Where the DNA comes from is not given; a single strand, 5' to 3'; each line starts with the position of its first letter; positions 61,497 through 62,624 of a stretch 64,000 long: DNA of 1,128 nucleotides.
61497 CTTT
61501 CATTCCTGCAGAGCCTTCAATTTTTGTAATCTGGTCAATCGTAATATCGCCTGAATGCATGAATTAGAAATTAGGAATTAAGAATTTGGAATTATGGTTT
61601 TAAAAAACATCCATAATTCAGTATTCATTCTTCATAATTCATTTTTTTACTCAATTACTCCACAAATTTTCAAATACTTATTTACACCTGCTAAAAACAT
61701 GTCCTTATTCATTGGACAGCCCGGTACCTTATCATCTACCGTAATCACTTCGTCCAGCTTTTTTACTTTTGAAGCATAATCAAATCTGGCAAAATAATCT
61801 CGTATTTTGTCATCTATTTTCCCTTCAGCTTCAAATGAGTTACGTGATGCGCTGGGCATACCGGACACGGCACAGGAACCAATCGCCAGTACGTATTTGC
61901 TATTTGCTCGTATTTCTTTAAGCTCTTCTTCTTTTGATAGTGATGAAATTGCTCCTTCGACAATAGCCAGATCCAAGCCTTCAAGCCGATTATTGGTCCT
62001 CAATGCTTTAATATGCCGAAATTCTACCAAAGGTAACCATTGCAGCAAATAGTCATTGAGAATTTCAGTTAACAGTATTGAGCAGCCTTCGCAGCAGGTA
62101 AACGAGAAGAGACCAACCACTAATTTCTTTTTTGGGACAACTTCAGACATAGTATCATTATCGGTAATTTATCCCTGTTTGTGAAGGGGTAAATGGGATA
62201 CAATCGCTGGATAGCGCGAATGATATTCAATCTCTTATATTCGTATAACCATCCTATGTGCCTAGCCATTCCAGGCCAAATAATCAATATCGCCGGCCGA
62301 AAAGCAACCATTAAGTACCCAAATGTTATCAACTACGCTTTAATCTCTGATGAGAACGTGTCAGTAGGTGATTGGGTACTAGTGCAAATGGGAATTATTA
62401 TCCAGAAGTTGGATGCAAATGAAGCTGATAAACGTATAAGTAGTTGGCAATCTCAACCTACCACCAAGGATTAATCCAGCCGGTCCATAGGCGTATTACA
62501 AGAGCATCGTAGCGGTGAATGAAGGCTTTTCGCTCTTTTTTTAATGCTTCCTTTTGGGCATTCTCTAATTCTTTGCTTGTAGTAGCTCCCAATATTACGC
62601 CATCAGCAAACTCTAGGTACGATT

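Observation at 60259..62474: Minimal two-subunit [NiFe] hydrogenase with non-canonical large-subunit C-terminus and no adjacent electron-transfer subunits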

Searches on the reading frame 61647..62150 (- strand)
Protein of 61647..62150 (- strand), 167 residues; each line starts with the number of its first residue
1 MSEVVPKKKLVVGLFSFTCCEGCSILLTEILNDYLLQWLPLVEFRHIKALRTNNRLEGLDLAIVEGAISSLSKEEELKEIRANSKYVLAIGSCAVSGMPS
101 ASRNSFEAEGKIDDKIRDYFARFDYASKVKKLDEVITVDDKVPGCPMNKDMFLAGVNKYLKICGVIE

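Call 3: search_protein_families(library=pfam, proteins=[window:61647-62150:-], max_evalue=0.01)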
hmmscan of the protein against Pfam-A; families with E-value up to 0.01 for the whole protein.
window:61647-62150:- (167 aa): 1 family
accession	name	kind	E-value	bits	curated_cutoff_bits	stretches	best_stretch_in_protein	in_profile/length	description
PF01058.29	Oxidored_q6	-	6e-23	81.4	27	1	20-158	1-127/128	NADH ubiquinone oxidoreductase, 20 Kd subunit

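Call 4: search_protein_families(library=ncbifam, proteins=[window:61647-62150:-], max_evalue=0.01)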
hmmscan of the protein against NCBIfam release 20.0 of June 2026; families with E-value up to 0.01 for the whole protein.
window:61647-62150:- (167 aa): 14 families
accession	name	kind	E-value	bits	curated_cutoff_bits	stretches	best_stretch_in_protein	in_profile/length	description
NF040836.1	sulfhyd_HydD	equivalog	1.5e-17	63.7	500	1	7-160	3-154/261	NADPH-dependent hydrogenase/sulfhydrogenase 1 subunit delta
NF040831.1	sulfhyd_ShyD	equivalog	2e-16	60.3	460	1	12-151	3-139/240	NAD(P)-dependent hydrogenase/sulfhydrogenase 2 subunit delta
NF045875.1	F420_non_VhuG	exception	3.8e-14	52.6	450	1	9-155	4-159/286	F420-non-reducing hydrogenase subunit VhuG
TIGR03294.1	FrhG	equivalog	5.3e-11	42.7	245.5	1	11-150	3-131/228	coenzyme F420 hydrogenase subunit gamma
NF005012.1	PRK06411.1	subfamily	1.6e-07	31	116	1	125-158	120-153/166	NADH-quinone oxidoreductase subunit NuoB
NF011391.0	PRK14816.1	equivalog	4e-07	29.8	283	1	77-106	113-140/196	NADH-quinone oxidoreductase subunit B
TIGR01957.1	nuoB_fam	subfamily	1.4e-06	28.2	142.7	0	126-157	105-136/145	NADH-quinone oxidoreductase subunit B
NF011395.0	PRK14820.1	equivalog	2.1e-06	27.6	263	1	123-161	117-155/180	NADH-quinone oxidoreductase subunit B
NF011388.0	PRK14813.1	equivalog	8e-06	25.8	294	1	60-158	69-148/189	NADH dehydrogenase subunit B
NF011392.0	PRK14817.1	equivalog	5.8e-05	22.8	271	0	124-156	121-153/182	NADH-quinone oxidoreductase subunit B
NF011393.0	PRK14818.1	equivalog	6.3e-05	22.6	255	0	125-158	116-150/173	NADH dehydrogenase subunit B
NF011394.0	PRK14819.1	equivalog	0.00028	20.5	312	0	77-100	92-115/264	NADH-quinone oxidoreductase subunit B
NF009808.0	PRK13292.1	equivalog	0.001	17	1156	0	123-157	109-143/791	NADH-quinone oxidoreductase subunit B/C/D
NF045520.1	H2_NiFeSe_small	exception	0.0022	17.4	470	1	69-157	129-203/314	NiFeSe hydrogenase small subunit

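Call 9: search_solved_structures(query=window:61647-62150:-, max_evalue=0.001, show_alignments=3)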
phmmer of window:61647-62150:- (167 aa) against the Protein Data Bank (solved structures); distinct sequences matched with E-value up to 0.001: 11.
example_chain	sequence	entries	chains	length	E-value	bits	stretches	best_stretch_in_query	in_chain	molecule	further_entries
9e15_A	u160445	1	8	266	1.5e-14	57.8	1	9-160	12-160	Sulfhydrogenase 1 subunit delta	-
9nez_A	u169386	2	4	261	1.7e-14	57.7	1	9-160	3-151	Sulfhydrogenase 1 subunit delta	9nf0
9e1j_A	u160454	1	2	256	1.9e-14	57.6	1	9-160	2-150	Sulfhydrogenase 1 subunit delta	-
5odc_E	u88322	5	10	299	3.4e-12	50.2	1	19-156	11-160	Methyl-viologen reducing hydrogenase subunit G | Methyl-viologen reducing hydrogenase, subunit G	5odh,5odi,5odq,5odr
9sfi_I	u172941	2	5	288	3.8e-11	46.8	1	9-101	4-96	F420-non-reducing hydrogenase small subunit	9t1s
9sw2_E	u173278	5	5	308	4.4e-11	46.6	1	8-154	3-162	F420-non-reducing hydrogenase subunit G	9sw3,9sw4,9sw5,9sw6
5xf9_C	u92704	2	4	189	3e-08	37.4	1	4-110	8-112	NAD-reducing hydrogenase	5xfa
6qii_G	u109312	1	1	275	1e-06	32.4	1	8-152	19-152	Coenzyme F420 hydrogenase subunit gamma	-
6qgr_G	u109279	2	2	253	1.5e-06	31.8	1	9-152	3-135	Coenzyme F420 hydrogenase subunit gamma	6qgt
7t2r_E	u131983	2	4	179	1.7e-06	31.7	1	10-106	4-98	NiFe hydrogenase small subunit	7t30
3zfs_B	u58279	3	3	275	2e-06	31.4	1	10-108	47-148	F420-REDUCING HYDROGENASE, SUBUNIT GAMMA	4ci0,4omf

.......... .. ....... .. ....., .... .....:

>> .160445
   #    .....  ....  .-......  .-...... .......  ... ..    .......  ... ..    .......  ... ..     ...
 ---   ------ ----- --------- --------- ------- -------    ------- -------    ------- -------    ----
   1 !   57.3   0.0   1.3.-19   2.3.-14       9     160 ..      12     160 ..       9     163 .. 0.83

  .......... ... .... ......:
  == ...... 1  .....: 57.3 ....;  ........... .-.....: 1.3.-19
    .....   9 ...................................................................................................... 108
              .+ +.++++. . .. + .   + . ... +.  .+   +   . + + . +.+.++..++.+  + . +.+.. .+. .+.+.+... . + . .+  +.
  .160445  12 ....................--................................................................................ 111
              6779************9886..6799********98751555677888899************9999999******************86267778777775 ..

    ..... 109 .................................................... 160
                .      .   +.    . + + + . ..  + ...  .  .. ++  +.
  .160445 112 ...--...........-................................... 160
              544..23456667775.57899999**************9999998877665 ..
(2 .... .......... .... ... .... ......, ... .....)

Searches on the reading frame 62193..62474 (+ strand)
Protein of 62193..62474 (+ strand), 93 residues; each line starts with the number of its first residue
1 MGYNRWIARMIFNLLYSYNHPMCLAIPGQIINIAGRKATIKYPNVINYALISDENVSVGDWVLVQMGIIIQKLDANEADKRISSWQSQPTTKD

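Call 3: search_protein_families(library=pfam, proteins=[window:62193-62474:+], max_evalue=0.01)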
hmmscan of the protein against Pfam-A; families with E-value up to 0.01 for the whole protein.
window:62193-62474:+ (93 aa): 2 families
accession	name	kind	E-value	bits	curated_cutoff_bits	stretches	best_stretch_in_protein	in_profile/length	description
PF01455.23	HupF_HypC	-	7.9e-17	61.6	28.5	1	22-83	1-63/65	HupF/HypC family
PF21469.2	BH1974-like_central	-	0.0082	16.8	27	0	44-78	31-65/74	BH1974-like, central domain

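Call 4: search_protein_families(library=ncbifam, proteins=[window:62193-62474:+], max_evalue=0.01)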
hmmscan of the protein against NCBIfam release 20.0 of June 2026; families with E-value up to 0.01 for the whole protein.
window:62193-62474:+ (93 aa): 3 families
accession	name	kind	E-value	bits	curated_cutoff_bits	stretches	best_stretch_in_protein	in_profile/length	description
TIGR00074.1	hypC_hupF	subfamily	4e-14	52.2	48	1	22-86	1-66/80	HypC/HybG/HupF family hydrogenase formation chaperone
NF007721.0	PRK10413.1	equivalog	1.3e-05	25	115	1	22-83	1-70/87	hydrogenase maturation factor HybG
NF007712.0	PRK10409.1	equivalog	1.4e-05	25.2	136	1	22-86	1-72/90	HypC/HybG/HupF family hydrogenase formation chaperone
